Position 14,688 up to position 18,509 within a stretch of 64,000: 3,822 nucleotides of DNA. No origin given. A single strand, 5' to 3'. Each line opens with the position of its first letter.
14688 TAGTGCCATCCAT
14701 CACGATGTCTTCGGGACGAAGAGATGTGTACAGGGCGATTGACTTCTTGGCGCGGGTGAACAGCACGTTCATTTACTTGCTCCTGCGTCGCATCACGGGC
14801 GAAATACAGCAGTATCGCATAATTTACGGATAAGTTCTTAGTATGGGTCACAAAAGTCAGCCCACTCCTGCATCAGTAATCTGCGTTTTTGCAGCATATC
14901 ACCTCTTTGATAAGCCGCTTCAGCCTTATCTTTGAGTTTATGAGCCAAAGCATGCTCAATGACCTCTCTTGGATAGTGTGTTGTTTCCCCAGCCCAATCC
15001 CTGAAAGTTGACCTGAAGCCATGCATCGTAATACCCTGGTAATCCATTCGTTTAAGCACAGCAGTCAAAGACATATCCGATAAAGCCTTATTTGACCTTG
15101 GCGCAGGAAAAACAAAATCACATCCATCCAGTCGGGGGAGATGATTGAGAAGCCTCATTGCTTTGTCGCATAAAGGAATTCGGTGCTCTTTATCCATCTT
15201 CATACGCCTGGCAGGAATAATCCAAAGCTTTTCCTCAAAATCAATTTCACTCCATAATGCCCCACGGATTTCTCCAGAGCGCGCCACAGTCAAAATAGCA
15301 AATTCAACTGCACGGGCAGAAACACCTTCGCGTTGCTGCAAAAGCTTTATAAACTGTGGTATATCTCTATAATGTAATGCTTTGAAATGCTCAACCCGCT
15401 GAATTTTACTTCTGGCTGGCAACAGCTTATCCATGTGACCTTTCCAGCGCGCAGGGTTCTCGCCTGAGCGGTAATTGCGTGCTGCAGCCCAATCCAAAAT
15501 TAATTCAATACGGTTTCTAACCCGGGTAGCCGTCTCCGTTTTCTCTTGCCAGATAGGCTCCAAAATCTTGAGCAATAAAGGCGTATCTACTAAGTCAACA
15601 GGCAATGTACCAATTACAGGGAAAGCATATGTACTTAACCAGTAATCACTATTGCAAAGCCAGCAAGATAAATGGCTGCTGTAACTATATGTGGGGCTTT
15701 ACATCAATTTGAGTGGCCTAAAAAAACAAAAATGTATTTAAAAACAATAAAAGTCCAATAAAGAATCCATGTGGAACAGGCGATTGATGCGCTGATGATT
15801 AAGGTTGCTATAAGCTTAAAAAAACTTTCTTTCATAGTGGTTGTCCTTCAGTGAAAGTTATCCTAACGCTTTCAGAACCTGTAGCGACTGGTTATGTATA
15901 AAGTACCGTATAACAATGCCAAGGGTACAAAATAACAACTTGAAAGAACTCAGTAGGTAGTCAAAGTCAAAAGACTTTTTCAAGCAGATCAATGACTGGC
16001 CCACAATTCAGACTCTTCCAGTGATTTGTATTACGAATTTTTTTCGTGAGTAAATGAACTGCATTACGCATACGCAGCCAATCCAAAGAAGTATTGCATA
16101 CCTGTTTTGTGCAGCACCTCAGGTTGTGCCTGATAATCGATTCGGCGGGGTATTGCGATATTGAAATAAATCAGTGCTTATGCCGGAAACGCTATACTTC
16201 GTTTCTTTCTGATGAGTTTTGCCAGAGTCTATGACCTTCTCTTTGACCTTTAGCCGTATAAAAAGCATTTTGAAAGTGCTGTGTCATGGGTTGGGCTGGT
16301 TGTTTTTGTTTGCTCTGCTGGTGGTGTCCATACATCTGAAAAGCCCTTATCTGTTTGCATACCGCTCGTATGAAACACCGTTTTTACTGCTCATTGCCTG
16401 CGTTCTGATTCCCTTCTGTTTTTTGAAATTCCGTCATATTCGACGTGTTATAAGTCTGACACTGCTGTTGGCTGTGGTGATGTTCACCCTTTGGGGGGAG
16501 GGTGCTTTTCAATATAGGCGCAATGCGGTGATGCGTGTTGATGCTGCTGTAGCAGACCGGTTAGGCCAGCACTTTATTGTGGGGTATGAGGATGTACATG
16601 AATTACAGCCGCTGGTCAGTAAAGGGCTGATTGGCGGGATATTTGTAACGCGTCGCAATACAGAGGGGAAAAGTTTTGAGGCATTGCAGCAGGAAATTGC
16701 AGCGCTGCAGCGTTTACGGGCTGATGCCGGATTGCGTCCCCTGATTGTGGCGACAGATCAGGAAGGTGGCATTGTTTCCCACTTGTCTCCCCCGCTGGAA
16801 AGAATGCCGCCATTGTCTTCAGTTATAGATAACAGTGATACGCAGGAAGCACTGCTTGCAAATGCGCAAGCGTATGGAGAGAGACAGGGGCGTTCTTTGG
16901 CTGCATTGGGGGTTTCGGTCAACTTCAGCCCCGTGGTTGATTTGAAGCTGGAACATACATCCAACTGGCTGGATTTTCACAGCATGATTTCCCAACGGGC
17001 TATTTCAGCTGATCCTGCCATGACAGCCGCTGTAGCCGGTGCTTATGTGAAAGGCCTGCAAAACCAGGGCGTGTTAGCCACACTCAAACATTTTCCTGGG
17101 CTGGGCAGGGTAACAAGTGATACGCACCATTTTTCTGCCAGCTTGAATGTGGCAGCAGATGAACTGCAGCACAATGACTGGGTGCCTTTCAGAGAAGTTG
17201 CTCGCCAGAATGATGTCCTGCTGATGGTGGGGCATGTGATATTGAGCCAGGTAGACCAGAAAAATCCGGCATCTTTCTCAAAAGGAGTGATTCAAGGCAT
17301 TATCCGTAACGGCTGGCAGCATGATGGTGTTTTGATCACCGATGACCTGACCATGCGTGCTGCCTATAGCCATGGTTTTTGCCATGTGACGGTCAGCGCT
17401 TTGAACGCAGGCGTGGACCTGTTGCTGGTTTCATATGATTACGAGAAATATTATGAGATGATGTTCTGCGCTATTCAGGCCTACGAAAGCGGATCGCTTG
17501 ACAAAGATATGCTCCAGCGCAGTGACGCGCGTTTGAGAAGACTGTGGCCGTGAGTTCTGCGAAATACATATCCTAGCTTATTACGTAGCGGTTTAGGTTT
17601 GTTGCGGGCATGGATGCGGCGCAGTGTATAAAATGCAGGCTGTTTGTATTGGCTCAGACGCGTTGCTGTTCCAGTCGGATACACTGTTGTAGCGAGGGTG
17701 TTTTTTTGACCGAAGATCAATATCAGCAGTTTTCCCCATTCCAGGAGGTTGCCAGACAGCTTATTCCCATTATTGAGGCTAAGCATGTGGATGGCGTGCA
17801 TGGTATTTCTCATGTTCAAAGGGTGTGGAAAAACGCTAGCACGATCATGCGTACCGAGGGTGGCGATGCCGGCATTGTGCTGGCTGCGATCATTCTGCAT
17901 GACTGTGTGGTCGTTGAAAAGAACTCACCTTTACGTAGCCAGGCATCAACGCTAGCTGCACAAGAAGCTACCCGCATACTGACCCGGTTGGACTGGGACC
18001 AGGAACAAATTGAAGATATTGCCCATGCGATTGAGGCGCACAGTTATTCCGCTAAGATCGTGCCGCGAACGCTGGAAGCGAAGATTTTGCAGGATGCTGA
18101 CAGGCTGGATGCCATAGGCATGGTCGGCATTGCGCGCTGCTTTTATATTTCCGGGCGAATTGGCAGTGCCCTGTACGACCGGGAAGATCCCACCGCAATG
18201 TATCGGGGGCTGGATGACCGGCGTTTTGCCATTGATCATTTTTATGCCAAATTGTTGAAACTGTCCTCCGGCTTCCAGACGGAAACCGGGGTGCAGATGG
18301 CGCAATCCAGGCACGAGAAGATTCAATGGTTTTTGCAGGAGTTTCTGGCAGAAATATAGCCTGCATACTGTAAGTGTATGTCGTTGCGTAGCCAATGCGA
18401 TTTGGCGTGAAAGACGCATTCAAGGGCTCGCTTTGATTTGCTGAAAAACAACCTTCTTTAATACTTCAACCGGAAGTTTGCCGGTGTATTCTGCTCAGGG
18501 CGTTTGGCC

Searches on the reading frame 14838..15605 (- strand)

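Call 92: search_protein_families(library=pfam, proteins=[window:14838-15605:-], max_evalue=0.0001)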
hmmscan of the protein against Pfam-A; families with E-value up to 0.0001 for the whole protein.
window:14838-15605:- (255 aa): 2 families
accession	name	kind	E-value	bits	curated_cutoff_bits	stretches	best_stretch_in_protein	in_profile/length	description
PF22022.2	Phage_int_M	-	8.5e-16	58.4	27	1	1-57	39-96/96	Phage integrase central domain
PF00589.27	Phage_integrase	-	4.3e-13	49.8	27.1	1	81-232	7-165/172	Phage integrase family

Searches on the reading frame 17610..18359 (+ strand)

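Call 92: search_protein_families(library=pfam, proteins=[window:17610-18359:+], max_evalue=0.0001)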
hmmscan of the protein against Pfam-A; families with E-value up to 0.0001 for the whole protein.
window:17610-18359:+ (249 aa): 2 families
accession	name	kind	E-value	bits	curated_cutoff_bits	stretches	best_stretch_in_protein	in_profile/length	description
PF01966.28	HD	-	4.8e-11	43.4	22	1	66-168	2-115/116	HD domain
PF24391.1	HD-CE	-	1.6e-05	25.2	27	1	63-171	6-141/263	HD-CE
